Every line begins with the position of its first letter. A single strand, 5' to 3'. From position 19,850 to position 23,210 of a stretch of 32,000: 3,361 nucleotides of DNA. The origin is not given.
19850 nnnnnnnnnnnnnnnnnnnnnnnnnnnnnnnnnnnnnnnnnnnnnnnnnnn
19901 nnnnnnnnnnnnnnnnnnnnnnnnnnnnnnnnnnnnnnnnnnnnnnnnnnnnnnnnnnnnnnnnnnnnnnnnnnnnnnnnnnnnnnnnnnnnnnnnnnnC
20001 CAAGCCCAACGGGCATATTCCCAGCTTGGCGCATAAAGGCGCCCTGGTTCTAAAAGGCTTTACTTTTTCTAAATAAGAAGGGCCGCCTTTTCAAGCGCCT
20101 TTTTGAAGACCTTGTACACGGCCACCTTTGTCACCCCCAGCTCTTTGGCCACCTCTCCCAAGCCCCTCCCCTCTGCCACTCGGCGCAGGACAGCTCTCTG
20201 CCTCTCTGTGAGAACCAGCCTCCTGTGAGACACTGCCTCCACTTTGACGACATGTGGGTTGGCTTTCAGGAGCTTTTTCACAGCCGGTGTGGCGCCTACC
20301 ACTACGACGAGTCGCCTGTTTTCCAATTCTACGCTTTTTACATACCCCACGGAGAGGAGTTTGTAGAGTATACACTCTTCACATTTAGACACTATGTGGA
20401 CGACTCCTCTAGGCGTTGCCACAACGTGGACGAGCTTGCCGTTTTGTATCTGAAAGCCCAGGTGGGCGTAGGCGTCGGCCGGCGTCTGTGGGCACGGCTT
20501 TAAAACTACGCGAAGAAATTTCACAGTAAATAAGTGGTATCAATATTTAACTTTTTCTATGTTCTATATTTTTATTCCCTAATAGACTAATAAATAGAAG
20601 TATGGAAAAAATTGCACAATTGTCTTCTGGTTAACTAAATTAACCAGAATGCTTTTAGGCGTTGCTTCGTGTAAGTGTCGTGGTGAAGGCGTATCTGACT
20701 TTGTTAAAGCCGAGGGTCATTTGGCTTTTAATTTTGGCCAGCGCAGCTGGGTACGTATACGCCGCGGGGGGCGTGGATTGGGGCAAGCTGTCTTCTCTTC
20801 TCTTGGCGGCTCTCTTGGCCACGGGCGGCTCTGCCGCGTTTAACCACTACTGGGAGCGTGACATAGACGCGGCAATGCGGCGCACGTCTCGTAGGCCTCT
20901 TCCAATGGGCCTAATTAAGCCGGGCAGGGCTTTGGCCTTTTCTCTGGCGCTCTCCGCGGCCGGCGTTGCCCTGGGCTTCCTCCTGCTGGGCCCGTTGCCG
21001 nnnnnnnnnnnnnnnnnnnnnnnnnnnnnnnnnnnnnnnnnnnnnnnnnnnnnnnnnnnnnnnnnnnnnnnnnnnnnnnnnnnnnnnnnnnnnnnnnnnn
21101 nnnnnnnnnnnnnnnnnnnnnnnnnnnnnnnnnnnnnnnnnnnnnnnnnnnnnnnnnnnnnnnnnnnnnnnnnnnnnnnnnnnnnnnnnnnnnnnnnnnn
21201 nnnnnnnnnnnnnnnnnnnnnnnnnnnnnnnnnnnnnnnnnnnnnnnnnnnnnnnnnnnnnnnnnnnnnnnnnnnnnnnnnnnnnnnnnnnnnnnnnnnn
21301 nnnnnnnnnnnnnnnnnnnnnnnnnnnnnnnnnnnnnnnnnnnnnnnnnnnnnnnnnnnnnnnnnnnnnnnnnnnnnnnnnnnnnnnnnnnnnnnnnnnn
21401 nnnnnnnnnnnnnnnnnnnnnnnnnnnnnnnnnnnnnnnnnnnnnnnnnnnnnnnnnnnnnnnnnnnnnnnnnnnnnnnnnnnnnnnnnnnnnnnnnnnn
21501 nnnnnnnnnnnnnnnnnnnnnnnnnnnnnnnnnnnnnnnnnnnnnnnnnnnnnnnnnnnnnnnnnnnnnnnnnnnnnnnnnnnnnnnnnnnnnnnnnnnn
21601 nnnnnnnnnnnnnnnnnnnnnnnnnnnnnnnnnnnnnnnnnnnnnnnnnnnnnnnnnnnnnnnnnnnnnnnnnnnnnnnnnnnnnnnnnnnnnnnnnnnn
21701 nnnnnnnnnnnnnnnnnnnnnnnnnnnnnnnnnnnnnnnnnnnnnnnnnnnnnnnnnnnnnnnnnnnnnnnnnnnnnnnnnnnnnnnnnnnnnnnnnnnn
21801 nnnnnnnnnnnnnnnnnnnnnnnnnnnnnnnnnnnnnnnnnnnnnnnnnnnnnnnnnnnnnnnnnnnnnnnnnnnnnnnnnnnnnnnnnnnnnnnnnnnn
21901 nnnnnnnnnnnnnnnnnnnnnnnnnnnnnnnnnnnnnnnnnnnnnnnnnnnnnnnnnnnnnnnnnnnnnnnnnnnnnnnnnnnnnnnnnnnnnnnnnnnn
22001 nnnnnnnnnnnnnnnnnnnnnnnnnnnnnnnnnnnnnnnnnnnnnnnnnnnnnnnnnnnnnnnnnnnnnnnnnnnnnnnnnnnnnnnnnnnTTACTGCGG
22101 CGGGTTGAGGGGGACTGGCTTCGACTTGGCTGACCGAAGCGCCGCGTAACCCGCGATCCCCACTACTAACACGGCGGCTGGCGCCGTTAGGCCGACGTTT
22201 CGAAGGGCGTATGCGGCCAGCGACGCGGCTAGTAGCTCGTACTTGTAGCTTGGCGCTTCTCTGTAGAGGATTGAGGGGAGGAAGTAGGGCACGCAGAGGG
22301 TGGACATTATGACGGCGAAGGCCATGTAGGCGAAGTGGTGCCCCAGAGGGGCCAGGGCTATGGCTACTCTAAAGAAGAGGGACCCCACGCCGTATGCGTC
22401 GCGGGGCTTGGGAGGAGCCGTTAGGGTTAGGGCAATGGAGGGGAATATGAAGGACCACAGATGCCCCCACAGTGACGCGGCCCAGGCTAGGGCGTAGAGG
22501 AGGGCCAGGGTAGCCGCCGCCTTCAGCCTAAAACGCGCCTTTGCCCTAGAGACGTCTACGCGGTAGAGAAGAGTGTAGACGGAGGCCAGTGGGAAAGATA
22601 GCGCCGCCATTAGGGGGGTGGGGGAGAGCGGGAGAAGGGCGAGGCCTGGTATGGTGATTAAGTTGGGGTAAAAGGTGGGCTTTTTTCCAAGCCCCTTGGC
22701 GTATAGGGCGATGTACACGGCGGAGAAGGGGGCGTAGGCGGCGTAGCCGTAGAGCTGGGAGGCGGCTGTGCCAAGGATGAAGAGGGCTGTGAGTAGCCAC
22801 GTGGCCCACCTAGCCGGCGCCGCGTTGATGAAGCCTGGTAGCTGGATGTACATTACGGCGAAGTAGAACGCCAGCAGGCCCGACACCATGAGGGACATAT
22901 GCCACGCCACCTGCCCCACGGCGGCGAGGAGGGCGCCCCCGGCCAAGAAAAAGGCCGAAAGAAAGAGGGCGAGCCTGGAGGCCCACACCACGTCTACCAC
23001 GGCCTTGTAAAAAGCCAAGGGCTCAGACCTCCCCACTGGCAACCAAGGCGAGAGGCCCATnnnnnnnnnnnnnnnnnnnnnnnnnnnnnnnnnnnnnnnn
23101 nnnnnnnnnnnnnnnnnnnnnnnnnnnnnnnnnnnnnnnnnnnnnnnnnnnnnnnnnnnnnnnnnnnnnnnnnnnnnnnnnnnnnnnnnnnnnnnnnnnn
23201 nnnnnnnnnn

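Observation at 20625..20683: Heme O synthase carries the strongest copy of the box, linking heme O supply to denitrification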

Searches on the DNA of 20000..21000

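Call 65: search_rna_families(source=window, start=20000, end=21000, threshold=evalue, max_evalue=1)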
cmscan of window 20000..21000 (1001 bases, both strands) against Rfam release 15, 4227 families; matches with E-value up to 1: 0.
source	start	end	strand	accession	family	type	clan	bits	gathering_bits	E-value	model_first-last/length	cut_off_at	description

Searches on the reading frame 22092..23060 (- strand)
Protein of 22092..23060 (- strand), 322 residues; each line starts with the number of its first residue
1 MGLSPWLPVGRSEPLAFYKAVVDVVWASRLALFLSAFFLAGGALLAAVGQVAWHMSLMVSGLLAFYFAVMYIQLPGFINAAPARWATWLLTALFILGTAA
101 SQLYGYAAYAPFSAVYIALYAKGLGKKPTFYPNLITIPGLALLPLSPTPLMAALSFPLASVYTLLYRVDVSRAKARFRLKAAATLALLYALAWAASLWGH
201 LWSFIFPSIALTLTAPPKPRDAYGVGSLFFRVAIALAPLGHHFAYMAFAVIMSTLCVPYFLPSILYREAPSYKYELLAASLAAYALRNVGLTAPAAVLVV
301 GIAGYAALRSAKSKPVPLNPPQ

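Call 6: search_protein_families(library=pfam, proteins=[window:22092-23060:-])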
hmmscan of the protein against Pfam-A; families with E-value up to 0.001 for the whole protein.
window:22092-23060:- (322 aa): 0 families

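Call 35: search_protein_families(library=ncbifam, proteins=[window:22092-23060:-], max_evalue=0.01)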
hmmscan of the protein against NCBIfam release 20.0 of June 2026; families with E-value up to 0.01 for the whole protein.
window:22092-23060:- (322 aa): 0 families

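Call 64: find_homologous_proteins(query=window:22092-23060:-, max_evalue=0.001)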
Query window:22092-23060:- (322 aa): 35 proteins with E <= 0.001 among 8000 candidates.
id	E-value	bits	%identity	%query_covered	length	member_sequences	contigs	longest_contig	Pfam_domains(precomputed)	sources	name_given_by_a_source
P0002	4.2e-187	639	95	100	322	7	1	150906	-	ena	-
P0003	5.1e-99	350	59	98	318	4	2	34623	-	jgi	-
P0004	2.1e-96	341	57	96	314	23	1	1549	-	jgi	jgi:hypothetical protein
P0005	4.3e-96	340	58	95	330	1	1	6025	-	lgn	-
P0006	5.8e-95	337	56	96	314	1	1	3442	-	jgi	-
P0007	7.8e-95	336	59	89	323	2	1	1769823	-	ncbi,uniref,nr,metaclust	ncbi:hypothetical protein [Pyrobaculum neutrophilum]|uniref:Uncharacterized protein n=1 Tax=Pyrobacu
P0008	1.9e-94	335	56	96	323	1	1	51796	-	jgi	jgi:hypothetical protein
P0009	7.6e-94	333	56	96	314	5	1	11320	-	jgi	jgi:hypothetical protein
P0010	5.6e-93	330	56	96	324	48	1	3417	-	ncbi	-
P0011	1.9e-92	328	56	96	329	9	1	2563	-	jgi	-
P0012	7.9e-92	326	55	97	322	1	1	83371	-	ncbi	ncbi:MAG: hypothetical protein ACK4SY_02075 [Pyrobaculum sp.]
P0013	1.2e-91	326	56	96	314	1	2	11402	-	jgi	jgi:hypothetical protein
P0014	7.3e-91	323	53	99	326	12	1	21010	-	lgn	-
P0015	9.1e-90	320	56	95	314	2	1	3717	-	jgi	-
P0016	1.3e-89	319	55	96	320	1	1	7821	-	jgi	jgi:hypothetical protein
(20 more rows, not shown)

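Call 73: predict_structure(alignment_id=A1)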
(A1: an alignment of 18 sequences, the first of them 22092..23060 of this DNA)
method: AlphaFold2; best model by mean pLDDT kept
length: 322 residues; sequences in the alignment: 18
mean_pLDDT: 93.1   pTM: 0.91
mean pLDDT of the five models: 93.1, 91.4, 90.5, 90.0, 89.7
residues with pLDDT >= 90: 265; 70-90: 54; 50-70: 2; < 50: 1
segments of 3 or more residues with pLDDT < 50: none
pLDDT, mean of each block of 10 residues (from residue 1): 79 93 96 95 90 91 97 86 96 98 97 96 88 97 97 97 96 94 98 96 95 92 95 88 89 93 93 94 93 91 92 91 85
secondary structure, 60 per line:
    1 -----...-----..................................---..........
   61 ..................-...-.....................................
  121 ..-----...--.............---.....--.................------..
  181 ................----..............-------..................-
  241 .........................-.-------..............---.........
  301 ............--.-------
elements in order: E6-8 H14-47 H51-78 E80-82 H84-122 H133-145 H149-153 H156-172 H179-196 H201-214 H222-239 H241-265 H275-288 H292-312

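Call 75: fold_search(model_id=the predicted structure, library=pdb)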
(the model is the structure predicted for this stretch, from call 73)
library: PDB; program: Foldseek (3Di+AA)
matches with E <= 10: 369; with E <= 0.001: 0
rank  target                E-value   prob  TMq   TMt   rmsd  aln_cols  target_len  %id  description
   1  8wdf                  3.7e-01  0.20  0.17  0.20  24.6       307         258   12  Chemoreceptor PilJ from Pseudomonas aeruginosa PA14 (released 2024-07-24)
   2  7udl_A                4.4e-01  0.47  0.23  0.26  19.3       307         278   10  Crystal structure of designed helical repeat protein RPB_PLP1_R6 bound to PLPx6 peptide (released 2023-03-22)
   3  7rmy                  4.6e-01  0.11  0.14  0.16  21.4       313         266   12  De Novo designed tunable protein pockets, D_3-337 (released 2022-08-03)
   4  8uy0_A                7.0e-01  0.11  0.19  0.20  22.2       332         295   14  Consensus olfactory receptor consOR2 bound to S-carvone and in complex with mini-Gs trimeric protein (released 2024-10-30)
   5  5azd_D                7.3e-01  0.15  0.19  0.23  20.5       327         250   12  Crystal structure of thermophilic rhodopsin. (released 2016-04-27)
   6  5tzy                  9.8e-01  0.10  0.19  0.16  25.8       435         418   13  GPR40 in complex with AgoPAM AP8 and partial agonist MK-8666 (released 2017-06-07)
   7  8r0k_A                1.0e+00  0.11  0.18  0.21  20.3       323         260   11  Cryo-EM structure of the microbial rhodopsin CryoR1 at pH 4.3 in detergent (released 2025-05-14)
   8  8r0l_A                1.2e+00  0.09  0.17  0.19  19.4       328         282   10  Cryo-EM structure of the microbial rhodopsin CryoR1 at pH 8.0 in nanodisc (released 2025-05-14)
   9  9jou_A                1.2e+00  0.08  0.16  0.20  21.2       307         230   16  Cryo-EM structure of the zeaxanthin-bound light-driven proton pumping rhodopsin, NM-R1 (released 2025-07-30)
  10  4xyd_A                1.3e+00  0.85  0.57  0.44   8.3       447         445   12  Nitric oxide reductase from Roseobacter denitrificans (RdNOR) (released 2016-05-25)
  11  9lxp_R                1.3e+00  0.08  0.19  0.19  22.7       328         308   12  A Cryo-EM structure of LA-PTH-PTH1R-Beta-arrestin1 complex (state 2 conformation) (released 2026-03-04)
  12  3vvs_A                1.3e+00  0.04  0.14  0.11  21.9       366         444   11  Crystal structure of MATE in complex with MaD3S (released 2013-04-03)
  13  8yg4_R                1.4e+00  0.09  0.19  0.20  20.0       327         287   12  A cryo-EM structure of LA-PTH-R1-PTH1R-Gs complex structure (released 2025-09-03)
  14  4phu                  1.4e+00  0.07  0.17  0.14  24.7       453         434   11  Crystal structure of Human GPR40 bound to allosteric agonist TAK-875 (released 2014-07-16)
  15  6cc4                  1.4e+00  0.06  0.15  0.11  21.5       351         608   14  Structure of MurJ from Escherichia coli (released 2018-06-27)
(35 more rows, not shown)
